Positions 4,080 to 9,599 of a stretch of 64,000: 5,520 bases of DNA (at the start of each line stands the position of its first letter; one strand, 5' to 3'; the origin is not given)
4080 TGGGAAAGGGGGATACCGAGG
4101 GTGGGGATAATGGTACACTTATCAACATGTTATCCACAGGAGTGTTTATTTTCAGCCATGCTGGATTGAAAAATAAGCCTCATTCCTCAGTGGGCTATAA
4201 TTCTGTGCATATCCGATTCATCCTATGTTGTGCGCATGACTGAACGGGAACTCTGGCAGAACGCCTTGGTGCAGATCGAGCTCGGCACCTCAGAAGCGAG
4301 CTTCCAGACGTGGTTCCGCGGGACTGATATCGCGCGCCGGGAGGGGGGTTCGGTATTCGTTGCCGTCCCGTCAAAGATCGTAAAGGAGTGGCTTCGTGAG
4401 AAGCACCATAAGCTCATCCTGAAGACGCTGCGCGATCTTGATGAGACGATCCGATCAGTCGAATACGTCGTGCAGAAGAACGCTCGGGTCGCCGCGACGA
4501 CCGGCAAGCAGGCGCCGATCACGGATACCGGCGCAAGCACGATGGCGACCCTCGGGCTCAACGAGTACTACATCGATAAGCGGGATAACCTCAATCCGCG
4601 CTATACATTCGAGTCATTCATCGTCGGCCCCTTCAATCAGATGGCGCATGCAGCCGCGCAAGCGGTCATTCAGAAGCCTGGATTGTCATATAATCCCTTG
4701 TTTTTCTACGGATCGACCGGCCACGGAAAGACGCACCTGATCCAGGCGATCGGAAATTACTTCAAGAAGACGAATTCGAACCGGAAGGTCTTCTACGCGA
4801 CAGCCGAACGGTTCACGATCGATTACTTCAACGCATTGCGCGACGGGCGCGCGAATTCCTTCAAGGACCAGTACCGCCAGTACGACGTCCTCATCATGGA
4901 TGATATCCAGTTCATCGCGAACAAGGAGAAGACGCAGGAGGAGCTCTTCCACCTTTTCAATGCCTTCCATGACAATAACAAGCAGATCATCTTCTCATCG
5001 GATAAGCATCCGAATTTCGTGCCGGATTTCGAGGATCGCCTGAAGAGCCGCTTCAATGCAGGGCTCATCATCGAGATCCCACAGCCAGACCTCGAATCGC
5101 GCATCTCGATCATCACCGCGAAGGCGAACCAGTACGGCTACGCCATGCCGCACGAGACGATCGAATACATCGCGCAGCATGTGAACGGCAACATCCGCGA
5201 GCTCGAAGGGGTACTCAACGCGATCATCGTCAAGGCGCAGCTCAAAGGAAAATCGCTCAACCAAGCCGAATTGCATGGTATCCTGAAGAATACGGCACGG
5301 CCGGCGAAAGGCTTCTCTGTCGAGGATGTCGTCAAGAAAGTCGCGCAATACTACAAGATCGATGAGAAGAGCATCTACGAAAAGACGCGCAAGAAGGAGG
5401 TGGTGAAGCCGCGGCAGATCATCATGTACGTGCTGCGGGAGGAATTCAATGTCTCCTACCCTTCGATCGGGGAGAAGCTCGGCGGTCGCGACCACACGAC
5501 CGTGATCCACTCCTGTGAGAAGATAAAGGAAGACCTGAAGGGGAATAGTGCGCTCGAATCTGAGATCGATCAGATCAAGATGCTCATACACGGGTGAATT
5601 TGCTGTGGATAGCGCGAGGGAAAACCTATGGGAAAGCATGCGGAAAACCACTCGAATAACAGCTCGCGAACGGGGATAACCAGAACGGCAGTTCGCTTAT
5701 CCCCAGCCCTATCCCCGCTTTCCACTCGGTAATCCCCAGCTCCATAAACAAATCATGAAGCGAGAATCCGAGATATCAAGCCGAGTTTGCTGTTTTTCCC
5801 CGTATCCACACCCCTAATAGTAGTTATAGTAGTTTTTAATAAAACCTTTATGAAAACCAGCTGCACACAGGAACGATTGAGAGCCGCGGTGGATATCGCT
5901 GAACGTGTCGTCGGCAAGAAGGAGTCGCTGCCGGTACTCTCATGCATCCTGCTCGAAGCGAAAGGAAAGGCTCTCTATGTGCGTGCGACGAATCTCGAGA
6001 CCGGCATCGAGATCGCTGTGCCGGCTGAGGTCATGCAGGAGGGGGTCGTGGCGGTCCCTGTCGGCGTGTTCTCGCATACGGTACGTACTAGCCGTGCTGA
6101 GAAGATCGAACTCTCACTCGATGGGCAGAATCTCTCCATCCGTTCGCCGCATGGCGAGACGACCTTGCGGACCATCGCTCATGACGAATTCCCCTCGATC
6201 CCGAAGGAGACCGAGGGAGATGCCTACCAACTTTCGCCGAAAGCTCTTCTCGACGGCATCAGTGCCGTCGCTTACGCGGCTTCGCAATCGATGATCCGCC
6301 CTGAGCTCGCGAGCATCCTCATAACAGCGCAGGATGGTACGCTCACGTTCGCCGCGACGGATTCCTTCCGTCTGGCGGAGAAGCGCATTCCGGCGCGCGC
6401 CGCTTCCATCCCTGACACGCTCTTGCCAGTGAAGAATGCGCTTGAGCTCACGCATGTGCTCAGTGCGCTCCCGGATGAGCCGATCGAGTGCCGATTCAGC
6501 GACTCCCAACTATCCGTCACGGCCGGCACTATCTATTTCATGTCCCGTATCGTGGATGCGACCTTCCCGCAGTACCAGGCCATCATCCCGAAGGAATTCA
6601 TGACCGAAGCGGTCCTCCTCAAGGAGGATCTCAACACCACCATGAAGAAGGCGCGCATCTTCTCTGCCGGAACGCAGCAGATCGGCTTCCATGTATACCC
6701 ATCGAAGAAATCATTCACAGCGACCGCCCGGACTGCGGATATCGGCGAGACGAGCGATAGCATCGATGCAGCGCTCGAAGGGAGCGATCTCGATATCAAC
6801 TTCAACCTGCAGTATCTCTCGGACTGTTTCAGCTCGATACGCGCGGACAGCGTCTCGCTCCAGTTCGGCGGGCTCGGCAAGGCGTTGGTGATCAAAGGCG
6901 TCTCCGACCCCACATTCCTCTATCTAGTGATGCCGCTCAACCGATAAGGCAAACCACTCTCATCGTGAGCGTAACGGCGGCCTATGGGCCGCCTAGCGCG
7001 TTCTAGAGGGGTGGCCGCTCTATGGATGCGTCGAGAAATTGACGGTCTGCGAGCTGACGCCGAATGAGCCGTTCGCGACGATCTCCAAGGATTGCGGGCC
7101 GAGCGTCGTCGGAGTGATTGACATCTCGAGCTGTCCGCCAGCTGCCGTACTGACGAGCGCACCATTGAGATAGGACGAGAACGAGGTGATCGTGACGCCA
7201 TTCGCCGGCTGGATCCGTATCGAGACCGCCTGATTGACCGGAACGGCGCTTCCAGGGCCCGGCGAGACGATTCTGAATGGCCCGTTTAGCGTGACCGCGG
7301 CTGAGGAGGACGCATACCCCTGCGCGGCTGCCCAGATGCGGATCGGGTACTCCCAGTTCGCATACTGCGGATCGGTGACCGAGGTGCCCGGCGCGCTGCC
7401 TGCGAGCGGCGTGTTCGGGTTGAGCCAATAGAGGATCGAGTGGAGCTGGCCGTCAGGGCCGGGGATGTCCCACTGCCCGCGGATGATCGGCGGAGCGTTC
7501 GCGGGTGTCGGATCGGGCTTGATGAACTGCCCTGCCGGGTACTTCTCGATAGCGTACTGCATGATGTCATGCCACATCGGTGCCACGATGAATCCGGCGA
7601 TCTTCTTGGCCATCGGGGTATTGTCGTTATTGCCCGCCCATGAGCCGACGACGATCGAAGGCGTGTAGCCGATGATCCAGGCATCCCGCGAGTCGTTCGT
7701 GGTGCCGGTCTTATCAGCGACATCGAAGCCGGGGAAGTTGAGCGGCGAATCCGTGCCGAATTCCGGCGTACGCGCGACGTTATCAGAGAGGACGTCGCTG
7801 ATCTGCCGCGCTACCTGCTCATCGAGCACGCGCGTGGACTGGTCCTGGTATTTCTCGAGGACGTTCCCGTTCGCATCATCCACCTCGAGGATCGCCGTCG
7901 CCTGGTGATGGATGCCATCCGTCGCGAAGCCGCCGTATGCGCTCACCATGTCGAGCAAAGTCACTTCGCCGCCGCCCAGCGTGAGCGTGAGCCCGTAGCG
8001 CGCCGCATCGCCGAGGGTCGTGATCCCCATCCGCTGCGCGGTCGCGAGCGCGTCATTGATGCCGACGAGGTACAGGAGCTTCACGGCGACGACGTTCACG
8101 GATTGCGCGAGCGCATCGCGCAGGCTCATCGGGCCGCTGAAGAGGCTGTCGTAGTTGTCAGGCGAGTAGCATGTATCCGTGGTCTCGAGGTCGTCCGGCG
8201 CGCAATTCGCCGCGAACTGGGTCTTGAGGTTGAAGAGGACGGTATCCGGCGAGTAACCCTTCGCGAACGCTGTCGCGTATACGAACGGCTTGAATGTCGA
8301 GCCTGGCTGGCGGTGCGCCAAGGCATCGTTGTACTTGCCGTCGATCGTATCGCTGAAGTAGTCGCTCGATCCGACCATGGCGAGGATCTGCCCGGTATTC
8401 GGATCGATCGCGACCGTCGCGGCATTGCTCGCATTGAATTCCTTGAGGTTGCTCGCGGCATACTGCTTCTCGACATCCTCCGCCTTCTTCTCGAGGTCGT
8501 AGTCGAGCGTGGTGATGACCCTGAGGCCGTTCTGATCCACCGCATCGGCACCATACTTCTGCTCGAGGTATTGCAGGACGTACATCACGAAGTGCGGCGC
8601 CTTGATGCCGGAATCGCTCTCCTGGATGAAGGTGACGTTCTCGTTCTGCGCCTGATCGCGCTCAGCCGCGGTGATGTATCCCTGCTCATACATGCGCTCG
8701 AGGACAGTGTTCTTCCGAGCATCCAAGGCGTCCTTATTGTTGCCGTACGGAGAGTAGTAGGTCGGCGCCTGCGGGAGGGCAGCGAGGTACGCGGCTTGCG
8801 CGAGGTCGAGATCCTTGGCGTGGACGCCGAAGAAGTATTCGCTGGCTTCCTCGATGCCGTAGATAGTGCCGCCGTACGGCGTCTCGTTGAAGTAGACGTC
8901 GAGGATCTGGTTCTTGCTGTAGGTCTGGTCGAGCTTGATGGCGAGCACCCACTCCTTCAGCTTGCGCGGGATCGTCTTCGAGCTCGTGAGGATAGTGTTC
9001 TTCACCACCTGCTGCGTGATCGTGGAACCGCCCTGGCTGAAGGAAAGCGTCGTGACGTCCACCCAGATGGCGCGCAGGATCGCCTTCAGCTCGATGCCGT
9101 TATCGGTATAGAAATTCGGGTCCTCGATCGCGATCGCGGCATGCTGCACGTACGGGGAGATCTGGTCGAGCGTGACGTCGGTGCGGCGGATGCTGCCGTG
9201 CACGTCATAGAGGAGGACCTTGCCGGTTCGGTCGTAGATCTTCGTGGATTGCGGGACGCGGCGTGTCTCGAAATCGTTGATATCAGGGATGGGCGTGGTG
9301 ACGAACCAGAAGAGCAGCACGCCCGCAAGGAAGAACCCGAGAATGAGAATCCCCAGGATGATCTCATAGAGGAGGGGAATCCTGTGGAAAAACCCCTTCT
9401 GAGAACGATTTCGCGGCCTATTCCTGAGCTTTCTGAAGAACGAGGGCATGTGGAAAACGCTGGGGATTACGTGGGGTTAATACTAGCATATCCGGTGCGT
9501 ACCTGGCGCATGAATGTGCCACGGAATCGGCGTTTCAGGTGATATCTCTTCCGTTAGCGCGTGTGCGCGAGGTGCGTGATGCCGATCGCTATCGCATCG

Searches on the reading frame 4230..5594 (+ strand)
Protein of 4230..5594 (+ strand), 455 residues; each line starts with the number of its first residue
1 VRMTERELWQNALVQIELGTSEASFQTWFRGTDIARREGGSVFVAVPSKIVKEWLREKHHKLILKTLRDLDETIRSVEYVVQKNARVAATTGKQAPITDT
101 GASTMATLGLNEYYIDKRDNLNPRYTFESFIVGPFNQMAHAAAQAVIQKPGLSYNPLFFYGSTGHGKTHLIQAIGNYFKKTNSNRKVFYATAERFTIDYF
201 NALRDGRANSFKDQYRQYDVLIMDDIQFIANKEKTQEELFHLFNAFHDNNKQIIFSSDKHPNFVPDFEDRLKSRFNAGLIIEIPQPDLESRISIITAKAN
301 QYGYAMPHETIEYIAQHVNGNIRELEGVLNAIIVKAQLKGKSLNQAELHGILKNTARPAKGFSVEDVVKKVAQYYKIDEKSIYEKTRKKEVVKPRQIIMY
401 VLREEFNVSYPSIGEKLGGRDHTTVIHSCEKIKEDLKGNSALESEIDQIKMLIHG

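Call 71: search_protein_families(library=pfam, proteins=[window:4230-5594:+], max_evalue=0.001)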
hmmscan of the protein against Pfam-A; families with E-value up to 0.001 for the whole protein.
window:4230-5594:+ (455 aa): 6 families
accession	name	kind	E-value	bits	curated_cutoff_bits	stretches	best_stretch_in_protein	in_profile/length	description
PF00308.24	Bac_DnaA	-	5.1e-66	222.3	23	1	121-282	1-162/162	Bacterial DnaA ATPAse domain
PF08299.17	Bac_DnaA_C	-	5.4e-27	94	31.5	1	364-432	1-69/69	Bacterial dnaA protein helix-turn-helix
PF11638.13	DnaA_N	-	1.9e-10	40.8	24.6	1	7-68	2-64/65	DnaA N-terminal domain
PF01695.23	IstB_IS21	-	1.7e-09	38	24.1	1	157-257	95-193/238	IstB-like ATP binding protein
PF00004.35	AAA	-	1.6e-06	29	21.2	1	158-276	2-128/131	ATPase family associated with various cellular activities (AAA)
PF00910.28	RNA_helicase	-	3.9e-05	24.5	21.5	1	158-243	2-71/105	RNA helicase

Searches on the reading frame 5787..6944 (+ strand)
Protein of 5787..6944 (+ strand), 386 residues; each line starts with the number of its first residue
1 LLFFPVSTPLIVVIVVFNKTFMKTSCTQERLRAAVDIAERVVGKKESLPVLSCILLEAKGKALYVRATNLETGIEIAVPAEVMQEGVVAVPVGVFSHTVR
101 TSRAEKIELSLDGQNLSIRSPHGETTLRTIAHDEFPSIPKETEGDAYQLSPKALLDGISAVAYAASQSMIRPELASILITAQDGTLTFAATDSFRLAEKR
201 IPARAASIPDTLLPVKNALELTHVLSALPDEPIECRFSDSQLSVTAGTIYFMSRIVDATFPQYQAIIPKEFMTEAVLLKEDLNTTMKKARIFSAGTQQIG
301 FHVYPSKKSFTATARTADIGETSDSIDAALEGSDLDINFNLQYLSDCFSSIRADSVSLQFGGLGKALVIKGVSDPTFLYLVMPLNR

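Call 71: search_protein_families(library=pfam, proteins=[window:5787-6944:+], max_evalue=0.001)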
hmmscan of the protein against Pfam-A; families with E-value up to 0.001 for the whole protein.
window:5787-6944:+ (386 aa): 3 families
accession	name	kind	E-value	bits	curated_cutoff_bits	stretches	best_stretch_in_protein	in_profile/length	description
PF00712.24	DNA_pol3_beta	-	3.5e-26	92.1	24.4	2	22-139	1-120/120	DNA polymerase III beta subunit, N-terminal domain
PF02767.21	DNA_pol3_beta_2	-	3.1e-19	69.8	27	1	149-262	2-116/116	DNA polymerase III beta subunit, central domain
PF02768.20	DNA_pol3_beta_3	-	4.4e-16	59.2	27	1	265-384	2-120/121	DNA polymerase III beta subunit, C-terminal domain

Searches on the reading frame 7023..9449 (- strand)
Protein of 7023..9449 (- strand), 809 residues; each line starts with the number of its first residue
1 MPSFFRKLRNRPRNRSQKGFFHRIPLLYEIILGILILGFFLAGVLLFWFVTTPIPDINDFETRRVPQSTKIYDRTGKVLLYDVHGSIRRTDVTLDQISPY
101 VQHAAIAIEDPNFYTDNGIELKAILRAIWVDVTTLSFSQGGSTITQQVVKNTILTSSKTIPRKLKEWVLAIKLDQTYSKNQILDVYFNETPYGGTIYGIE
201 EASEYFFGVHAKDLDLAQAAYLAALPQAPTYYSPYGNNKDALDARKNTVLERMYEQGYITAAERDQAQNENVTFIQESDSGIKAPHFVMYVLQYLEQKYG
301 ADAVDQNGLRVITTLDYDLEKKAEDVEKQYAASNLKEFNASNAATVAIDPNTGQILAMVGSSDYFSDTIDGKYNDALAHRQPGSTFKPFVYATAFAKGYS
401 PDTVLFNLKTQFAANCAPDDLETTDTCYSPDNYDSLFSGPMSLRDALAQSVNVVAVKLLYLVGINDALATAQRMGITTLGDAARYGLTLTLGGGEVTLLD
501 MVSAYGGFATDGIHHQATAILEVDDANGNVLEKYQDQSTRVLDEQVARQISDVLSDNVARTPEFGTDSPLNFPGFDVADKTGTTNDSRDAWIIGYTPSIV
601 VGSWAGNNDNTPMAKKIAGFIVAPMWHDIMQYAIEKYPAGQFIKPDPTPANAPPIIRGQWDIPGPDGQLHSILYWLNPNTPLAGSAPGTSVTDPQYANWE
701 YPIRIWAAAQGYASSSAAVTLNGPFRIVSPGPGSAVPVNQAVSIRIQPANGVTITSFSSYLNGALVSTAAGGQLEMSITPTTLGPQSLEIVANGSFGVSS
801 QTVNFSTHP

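Call 71: search_protein_families(library=pfam, proteins=[window:7023-9449:-], max_evalue=0.001)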
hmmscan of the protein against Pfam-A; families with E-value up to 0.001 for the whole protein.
window:7023-9449:- (809 aa): 3 families
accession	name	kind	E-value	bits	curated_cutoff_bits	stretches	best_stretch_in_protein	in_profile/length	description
PF00912.28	Transgly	-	6.4e-61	205.3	27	1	86-253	11-177/178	Transglycosylase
PF00905.27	Transpeptidase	-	2.2e-23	83.4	22.1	1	344-598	2-267/299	Penicillin binding protein transpeptidase domain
PF17957.7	Big_7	-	0.00014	22.9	24.1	1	726-787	4-65/70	Bacterial Ig domain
